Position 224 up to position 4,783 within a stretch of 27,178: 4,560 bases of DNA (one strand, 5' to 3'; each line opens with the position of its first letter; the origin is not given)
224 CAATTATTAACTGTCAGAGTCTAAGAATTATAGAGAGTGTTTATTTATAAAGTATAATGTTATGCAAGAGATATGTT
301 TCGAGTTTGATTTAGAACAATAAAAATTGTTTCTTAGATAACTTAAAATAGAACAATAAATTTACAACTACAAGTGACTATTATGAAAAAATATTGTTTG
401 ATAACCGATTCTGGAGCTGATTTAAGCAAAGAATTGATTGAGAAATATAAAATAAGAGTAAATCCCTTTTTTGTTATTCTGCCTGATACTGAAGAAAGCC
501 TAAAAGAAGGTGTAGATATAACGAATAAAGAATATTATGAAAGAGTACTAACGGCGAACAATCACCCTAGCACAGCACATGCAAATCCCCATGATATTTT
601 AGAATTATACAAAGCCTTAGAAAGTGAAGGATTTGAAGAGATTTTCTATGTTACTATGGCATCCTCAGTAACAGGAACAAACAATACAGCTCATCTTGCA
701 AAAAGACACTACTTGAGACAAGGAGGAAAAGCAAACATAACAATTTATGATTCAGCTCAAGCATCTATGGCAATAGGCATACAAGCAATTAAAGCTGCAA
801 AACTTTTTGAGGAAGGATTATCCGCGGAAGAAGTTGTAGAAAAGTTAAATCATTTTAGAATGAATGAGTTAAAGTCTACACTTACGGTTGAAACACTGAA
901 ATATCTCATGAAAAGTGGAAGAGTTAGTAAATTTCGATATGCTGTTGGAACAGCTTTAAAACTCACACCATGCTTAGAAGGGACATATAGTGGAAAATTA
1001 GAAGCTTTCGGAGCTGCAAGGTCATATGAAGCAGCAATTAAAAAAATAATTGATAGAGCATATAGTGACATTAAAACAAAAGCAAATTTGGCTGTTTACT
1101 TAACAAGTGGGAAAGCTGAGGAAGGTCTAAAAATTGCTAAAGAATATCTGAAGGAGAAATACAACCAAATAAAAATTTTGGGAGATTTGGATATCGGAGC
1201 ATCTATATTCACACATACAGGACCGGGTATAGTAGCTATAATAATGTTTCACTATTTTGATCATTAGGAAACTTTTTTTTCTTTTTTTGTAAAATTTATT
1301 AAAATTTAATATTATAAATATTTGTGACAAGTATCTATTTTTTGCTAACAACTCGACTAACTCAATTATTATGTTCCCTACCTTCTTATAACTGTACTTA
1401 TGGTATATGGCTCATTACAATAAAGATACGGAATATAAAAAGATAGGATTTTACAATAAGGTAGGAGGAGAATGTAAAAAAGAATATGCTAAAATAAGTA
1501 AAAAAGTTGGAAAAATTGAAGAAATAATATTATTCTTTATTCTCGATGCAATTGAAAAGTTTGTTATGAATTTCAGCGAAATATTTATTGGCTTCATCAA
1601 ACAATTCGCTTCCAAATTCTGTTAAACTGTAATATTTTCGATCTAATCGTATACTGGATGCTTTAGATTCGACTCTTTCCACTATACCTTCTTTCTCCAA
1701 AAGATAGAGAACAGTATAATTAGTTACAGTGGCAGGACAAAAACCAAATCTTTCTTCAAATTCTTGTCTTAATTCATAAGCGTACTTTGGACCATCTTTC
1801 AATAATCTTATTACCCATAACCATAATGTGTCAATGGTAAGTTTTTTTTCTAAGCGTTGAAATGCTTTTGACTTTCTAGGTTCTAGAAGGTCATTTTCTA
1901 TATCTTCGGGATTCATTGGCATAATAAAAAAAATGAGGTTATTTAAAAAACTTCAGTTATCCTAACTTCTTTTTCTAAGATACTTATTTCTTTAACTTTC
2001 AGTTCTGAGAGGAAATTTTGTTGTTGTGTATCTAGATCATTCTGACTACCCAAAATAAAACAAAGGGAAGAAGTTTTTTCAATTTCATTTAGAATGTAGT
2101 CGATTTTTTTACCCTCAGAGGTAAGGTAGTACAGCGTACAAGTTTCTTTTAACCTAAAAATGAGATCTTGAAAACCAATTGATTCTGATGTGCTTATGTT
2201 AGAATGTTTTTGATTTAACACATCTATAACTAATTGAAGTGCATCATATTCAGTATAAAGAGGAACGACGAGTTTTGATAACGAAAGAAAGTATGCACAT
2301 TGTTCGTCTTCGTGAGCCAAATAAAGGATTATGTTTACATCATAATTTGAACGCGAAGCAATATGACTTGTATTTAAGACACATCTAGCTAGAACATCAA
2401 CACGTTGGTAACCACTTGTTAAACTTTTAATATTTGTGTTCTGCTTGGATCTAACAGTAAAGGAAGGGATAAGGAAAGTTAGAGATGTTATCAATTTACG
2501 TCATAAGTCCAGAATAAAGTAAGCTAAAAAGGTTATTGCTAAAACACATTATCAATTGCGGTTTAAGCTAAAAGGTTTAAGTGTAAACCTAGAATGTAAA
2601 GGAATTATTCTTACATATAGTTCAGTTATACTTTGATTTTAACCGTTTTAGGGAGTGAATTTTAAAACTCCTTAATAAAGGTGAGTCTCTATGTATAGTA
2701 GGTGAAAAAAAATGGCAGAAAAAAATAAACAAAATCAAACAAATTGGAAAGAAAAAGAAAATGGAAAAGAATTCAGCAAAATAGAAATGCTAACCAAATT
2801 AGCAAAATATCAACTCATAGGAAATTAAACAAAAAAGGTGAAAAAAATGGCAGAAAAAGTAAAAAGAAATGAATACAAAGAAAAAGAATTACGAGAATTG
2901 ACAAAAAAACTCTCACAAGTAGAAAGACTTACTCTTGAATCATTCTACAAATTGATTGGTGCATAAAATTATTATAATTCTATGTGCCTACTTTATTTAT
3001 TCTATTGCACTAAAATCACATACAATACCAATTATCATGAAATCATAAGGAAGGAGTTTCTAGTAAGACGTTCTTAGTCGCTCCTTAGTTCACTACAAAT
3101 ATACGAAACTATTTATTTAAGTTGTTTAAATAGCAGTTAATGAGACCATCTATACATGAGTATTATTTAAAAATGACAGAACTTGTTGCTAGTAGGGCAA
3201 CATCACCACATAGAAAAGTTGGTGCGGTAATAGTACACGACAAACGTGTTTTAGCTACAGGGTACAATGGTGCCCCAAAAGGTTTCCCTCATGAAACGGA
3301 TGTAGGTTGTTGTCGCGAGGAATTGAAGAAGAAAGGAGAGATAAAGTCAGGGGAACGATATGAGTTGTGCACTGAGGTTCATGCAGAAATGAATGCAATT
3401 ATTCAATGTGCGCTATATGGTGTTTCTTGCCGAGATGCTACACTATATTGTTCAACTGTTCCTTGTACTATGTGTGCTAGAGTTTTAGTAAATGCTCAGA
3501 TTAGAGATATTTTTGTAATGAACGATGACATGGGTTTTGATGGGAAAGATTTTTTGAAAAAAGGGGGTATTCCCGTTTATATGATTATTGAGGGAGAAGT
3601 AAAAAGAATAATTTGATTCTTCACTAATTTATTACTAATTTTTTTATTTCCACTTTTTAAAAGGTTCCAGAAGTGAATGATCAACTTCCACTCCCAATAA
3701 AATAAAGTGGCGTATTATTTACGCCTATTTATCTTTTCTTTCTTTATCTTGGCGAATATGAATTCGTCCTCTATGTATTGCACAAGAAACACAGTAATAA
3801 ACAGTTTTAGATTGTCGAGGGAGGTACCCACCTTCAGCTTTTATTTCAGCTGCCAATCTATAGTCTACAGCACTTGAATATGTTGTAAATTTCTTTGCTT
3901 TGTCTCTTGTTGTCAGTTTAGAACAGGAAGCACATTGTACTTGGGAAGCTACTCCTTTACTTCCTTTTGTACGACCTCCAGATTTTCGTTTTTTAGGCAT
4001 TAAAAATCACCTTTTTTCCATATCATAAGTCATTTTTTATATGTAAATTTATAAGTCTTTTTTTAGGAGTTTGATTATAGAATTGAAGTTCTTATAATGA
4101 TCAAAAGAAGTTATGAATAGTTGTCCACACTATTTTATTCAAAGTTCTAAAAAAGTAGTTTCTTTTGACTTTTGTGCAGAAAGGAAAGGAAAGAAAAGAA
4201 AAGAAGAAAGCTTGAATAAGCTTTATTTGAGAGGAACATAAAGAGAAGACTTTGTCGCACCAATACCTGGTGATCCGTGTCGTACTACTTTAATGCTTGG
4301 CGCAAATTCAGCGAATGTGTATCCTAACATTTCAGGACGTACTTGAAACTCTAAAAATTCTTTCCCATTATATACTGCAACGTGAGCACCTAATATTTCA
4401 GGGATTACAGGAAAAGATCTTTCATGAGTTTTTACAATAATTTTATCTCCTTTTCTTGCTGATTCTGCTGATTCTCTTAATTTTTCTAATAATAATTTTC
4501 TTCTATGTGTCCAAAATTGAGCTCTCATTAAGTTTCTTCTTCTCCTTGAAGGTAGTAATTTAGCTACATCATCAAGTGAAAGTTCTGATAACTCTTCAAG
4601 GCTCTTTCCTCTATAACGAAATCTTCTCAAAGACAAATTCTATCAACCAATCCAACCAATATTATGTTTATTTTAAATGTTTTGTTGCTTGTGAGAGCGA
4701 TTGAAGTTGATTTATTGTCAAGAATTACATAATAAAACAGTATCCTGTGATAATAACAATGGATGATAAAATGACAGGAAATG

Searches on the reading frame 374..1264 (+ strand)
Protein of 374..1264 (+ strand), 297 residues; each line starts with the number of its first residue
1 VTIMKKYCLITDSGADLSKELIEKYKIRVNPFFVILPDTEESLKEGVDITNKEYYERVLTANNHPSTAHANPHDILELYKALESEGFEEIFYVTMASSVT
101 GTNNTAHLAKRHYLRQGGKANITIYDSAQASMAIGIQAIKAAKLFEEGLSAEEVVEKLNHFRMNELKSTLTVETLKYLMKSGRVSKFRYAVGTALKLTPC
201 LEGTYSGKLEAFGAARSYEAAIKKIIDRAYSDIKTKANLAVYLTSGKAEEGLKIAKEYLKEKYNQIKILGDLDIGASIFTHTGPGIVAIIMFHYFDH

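Call 25: search_protein_families(library=pfam, proteins=[window:374-1264:+], max_evalue=0.001)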
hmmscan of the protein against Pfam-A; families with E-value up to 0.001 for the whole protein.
window:374-1264:+ (297 aa): 1 family
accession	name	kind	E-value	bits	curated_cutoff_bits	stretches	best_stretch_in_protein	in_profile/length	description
PF02645.21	DegV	-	1.4e-65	221.9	27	1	9-291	4-277/280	Uncharacterised protein, DegV family COG1307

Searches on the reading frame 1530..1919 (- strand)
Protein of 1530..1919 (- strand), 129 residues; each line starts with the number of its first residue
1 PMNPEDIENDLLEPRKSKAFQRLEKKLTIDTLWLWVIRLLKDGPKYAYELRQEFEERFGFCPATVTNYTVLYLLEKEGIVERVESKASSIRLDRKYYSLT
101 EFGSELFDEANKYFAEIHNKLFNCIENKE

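Call 25: search_protein_families(library=pfam, proteins=[window:1530-1919:-], max_evalue=0.001)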
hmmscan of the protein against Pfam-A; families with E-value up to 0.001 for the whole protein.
window:1530-1919:- (129 aa): 2 families
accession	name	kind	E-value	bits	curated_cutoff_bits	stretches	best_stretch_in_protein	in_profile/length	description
PF03551.20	PadR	-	3e-12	46.8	27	1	36-107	1-73/75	Transcriptional regulator PadR-like family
PF02334.22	RTP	-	0.00053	20.9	26.7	1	33-125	11-102/113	Replication terminator protein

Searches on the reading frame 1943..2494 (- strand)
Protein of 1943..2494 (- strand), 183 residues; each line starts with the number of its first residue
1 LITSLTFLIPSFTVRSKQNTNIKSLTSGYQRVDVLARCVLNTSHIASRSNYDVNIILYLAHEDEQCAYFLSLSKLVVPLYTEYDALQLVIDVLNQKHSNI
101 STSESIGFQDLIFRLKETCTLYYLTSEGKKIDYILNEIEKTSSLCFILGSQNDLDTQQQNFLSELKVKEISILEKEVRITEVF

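Call 25: search_protein_families(library=pfam, proteins=[window:1943-2494:-], max_evalue=0.001)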
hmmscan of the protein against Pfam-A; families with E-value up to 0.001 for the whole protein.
window:1943-2494:- (183 aa): 1 family
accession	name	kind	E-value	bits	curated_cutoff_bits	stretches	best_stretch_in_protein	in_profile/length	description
PF04013.17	Methyltrn_RNA_2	-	1.8e-12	47.9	25.5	1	7-172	4-175/198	Putative SAM-dependent RNA methyltransferase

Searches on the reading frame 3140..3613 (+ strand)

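Call 25: search_protein_families(library=pfam, proteins=[window:3140-3613:+], max_evalue=0.001)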
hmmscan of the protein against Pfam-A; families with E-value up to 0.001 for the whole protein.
window:3140-3613:+ (158 aa): 2 families
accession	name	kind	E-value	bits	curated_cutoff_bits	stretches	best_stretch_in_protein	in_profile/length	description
PF00383.29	dCMP_cyt_deam_1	-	2.3e-24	85.7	25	1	4-127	2-101/102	Cytidine and deoxycytidylate deaminase zinc-binding region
PF14437.12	MafB19-deam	-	1.9e-18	67.1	27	1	7-133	5-108/142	MafB19-like deaminase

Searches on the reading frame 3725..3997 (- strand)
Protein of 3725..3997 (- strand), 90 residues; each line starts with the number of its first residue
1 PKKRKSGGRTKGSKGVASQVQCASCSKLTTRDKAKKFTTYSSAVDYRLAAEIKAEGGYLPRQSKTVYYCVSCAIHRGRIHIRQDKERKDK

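Call 25: search_protein_families(library=pfam, proteins=[window:3725-3997:-], max_evalue=0.001)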
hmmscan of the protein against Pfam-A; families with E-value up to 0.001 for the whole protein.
window:3725-3997:- (90 aa): 1 family
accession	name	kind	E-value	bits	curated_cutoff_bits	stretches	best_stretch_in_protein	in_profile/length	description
PF01283.25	Ribosomal_S26e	-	1.4e-17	64.6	27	1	1-90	2-95/108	Ribosomal protein S26e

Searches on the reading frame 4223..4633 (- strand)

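Call 25: search_protein_families(library=pfam, proteins=[window:4223-4633:-], max_evalue=0.001)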
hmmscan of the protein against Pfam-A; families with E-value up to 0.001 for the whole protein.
window:4223-4633:- (136 aa): 1 family
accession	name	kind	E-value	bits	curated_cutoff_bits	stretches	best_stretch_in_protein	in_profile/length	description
PF00203.26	Ribosomal_S19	-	2.4e-19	69.4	27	1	44-119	9-81/81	Ribosomal protein S19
